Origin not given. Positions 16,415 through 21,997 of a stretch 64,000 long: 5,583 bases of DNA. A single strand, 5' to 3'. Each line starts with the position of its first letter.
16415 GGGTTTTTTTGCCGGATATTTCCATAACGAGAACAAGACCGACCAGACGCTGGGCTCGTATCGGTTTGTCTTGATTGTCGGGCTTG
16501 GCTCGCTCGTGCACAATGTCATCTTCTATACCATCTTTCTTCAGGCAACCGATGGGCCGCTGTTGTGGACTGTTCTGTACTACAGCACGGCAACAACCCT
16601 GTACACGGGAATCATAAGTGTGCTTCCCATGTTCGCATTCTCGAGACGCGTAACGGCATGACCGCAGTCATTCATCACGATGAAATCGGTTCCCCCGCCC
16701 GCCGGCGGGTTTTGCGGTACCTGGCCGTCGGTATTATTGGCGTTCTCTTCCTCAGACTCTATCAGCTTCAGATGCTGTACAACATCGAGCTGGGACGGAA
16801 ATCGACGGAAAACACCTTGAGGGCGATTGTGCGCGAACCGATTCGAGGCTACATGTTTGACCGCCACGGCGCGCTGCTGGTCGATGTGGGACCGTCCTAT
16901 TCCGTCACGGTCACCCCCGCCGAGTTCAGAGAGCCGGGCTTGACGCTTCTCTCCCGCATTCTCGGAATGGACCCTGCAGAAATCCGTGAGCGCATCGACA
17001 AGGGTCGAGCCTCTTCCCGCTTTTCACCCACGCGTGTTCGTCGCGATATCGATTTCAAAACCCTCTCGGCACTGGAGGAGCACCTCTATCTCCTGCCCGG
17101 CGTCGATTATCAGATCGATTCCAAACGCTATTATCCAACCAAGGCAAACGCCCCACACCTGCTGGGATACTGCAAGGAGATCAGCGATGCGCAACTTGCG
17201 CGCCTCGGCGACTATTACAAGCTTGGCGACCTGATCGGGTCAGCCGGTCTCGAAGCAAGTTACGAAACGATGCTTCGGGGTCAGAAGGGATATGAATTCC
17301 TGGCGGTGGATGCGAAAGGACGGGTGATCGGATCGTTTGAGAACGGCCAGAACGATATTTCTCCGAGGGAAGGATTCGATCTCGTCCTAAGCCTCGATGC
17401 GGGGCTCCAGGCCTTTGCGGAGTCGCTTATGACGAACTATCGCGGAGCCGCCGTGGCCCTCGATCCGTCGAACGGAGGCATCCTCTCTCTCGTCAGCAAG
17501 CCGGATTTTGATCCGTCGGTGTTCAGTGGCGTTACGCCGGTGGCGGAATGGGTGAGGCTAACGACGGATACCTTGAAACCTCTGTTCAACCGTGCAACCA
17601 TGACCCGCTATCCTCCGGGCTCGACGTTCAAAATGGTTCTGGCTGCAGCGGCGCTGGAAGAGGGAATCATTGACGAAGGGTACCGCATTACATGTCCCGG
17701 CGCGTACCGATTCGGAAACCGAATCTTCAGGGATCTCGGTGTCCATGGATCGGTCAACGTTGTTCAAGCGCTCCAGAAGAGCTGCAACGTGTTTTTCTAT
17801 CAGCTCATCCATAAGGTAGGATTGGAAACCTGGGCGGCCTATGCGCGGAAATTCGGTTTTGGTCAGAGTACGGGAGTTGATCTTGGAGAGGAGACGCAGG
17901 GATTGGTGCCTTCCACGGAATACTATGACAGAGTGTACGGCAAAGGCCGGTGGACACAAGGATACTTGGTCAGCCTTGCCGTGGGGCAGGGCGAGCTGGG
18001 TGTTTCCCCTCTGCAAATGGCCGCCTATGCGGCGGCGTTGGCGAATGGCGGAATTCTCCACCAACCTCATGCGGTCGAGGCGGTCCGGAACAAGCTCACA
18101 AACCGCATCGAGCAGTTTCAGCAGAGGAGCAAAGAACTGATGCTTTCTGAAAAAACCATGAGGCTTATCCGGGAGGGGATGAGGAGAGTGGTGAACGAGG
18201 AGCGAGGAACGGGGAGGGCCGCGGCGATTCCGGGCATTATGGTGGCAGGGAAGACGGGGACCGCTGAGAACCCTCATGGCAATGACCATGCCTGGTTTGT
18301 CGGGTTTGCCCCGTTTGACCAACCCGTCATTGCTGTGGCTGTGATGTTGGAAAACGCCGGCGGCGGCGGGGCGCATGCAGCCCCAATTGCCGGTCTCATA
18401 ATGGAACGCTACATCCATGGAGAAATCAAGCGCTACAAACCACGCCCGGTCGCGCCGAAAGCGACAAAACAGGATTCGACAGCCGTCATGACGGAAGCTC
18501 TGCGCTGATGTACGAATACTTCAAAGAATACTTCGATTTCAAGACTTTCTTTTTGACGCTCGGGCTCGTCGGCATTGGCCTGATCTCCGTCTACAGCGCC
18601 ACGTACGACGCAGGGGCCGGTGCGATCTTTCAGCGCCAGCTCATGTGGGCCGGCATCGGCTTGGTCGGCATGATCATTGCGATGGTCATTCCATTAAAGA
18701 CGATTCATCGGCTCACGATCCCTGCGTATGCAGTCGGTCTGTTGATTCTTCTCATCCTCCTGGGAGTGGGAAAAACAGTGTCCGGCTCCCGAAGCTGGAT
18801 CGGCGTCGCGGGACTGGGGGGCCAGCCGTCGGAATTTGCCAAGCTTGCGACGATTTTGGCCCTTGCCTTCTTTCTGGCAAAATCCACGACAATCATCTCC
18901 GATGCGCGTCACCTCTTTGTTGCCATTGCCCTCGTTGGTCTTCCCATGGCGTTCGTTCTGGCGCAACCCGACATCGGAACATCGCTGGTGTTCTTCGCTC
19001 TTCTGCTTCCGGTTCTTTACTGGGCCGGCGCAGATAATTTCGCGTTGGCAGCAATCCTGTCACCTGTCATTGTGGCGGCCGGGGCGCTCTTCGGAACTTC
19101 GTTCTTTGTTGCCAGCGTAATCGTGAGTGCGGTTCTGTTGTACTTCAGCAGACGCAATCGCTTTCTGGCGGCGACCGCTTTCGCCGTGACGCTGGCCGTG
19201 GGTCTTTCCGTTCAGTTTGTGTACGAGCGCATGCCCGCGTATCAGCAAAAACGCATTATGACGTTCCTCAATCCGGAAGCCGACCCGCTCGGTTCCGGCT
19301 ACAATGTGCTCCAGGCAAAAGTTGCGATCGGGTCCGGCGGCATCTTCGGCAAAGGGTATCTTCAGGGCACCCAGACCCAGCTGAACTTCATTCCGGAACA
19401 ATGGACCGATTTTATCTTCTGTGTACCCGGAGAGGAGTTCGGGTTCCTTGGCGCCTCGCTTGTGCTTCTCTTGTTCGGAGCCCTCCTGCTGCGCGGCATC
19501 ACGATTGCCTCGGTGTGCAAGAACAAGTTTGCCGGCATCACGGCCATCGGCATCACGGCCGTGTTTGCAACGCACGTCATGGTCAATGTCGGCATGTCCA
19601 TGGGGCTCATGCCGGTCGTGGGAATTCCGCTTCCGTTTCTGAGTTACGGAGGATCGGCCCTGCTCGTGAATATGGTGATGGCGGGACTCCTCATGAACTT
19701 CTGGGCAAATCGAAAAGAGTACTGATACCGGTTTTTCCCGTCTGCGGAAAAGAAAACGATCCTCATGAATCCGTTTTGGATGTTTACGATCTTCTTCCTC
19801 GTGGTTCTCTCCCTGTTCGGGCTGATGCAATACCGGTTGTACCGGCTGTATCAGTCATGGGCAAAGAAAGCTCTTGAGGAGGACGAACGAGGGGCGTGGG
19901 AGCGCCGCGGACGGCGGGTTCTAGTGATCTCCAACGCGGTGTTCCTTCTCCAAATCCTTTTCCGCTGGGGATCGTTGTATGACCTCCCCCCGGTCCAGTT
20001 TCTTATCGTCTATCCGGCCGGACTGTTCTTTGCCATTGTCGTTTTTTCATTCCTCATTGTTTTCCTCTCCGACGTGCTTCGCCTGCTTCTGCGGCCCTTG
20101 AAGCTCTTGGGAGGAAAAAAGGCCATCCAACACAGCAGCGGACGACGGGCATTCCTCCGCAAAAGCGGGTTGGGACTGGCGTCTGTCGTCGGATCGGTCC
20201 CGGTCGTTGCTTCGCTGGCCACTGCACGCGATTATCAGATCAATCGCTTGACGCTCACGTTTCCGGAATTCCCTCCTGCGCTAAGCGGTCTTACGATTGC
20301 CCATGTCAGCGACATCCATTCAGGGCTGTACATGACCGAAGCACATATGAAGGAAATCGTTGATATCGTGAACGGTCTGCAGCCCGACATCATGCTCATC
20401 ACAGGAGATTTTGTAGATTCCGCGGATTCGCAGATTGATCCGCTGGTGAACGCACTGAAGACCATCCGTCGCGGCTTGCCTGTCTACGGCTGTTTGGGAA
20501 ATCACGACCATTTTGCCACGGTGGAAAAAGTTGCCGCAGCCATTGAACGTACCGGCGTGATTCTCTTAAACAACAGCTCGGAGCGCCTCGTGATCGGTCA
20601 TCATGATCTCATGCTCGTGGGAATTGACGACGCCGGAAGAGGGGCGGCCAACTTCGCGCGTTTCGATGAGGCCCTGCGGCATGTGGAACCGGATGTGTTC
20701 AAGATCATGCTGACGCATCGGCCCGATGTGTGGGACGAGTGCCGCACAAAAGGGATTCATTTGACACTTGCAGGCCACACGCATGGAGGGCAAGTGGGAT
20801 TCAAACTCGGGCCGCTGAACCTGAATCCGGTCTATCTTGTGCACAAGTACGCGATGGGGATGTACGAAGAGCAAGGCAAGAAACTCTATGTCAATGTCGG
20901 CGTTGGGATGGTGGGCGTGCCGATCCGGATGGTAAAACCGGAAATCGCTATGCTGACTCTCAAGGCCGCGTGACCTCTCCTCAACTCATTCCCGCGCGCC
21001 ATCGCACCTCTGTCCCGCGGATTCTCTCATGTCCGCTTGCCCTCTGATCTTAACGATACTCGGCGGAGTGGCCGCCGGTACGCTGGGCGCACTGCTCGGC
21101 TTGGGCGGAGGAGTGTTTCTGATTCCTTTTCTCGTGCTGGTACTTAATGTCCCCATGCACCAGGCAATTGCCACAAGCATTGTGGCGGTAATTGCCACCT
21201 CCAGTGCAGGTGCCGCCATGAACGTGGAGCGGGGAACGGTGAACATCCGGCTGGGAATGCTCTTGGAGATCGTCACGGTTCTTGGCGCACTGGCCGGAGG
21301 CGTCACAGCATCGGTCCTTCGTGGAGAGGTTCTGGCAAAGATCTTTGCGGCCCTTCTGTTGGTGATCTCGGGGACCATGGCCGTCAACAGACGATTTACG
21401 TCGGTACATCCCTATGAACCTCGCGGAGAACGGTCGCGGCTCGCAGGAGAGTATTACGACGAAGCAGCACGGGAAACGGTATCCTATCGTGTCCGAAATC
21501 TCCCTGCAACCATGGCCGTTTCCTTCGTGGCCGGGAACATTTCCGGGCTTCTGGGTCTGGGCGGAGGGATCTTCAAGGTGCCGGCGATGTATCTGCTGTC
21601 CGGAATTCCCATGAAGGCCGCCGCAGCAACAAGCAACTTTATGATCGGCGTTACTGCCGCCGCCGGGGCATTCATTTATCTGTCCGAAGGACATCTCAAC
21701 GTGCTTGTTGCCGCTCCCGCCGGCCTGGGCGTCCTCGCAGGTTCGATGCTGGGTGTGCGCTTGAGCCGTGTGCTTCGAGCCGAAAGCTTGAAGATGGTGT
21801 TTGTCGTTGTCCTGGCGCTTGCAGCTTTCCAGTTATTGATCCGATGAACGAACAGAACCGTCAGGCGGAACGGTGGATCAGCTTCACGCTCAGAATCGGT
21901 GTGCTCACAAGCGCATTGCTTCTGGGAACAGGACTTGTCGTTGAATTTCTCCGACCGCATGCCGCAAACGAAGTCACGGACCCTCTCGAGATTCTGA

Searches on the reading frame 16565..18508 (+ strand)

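Call 84: search_protein_families(library=pfam, proteins=[window:16565-18508:+], max_evalue=0.00001)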
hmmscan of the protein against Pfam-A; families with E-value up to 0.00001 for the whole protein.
window:16565-18508:+ (647 aa): 2 families
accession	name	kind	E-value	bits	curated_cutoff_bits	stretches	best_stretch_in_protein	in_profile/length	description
PF00905.27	Transpeptidase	-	4.9e-76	256.2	22.1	1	294-614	1-299/299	Penicillin binding protein transpeptidase domain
PF03717.20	PBP_dimer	-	1.5e-38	133.5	24.4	1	91-256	3-177/180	Penicillin-binding Protein dimerisation domain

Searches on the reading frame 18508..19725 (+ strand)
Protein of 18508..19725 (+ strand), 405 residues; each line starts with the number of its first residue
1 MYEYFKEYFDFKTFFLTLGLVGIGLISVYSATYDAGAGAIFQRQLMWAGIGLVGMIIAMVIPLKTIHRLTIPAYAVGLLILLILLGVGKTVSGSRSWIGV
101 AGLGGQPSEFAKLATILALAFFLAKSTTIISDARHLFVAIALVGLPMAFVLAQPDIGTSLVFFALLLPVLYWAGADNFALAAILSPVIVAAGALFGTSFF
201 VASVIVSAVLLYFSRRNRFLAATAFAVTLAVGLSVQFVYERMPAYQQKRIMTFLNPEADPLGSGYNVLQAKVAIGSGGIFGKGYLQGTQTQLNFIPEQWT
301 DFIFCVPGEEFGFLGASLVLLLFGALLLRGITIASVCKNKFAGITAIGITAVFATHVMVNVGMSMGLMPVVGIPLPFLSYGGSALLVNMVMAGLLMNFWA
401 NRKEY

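Call 84: search_protein_families(library=pfam, proteins=[window:18508-19725:+], max_evalue=0.00001)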
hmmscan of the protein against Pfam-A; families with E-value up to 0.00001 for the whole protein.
window:18508-19725:+ (405 aa): 1 family
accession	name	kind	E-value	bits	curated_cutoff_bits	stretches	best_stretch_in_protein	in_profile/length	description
PF01098.24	FTSW_RODA_SPOVE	-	2.1e-90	303.8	26.4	2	182-402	141-354/356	Cell cycle protein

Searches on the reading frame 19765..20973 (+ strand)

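Call 84: search_protein_families(library=pfam, proteins=[window:19765-20973:+], max_evalue=0.00001)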
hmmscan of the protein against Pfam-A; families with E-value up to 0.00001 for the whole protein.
window:19765-20973:+ (402 aa): 2 families
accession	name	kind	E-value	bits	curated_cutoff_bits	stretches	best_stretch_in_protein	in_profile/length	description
PF00149.33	Metallophos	-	1.4e-13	52.1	21.5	1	177-341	2-190/191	Calcineurin-like phosphoesterase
PF12850.12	Metallophos_2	-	4.1e-06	27.3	27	0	177-350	2-127/154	Calcineurin-like phosphoesterase superfamily domain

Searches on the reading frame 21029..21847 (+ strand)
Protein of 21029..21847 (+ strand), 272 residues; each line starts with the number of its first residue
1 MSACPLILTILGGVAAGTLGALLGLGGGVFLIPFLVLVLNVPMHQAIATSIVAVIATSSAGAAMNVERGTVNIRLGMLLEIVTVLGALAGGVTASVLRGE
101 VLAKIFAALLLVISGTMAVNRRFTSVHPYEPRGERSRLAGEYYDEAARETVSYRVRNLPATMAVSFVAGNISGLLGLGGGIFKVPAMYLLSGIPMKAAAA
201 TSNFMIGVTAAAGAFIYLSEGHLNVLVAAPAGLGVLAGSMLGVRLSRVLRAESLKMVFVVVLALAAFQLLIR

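Call 84: search_protein_families(library=pfam, proteins=[window:21029-21847:+], max_evalue=0.00001)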
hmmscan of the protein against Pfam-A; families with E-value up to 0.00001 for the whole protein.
window:21029-21847:+ (272 aa): 1 family
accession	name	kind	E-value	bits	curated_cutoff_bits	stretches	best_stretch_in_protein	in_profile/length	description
PF01925.25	TauE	-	1.8e-51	175.5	32.6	1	10-269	2-237/237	Sulfite exporter TauE/SafE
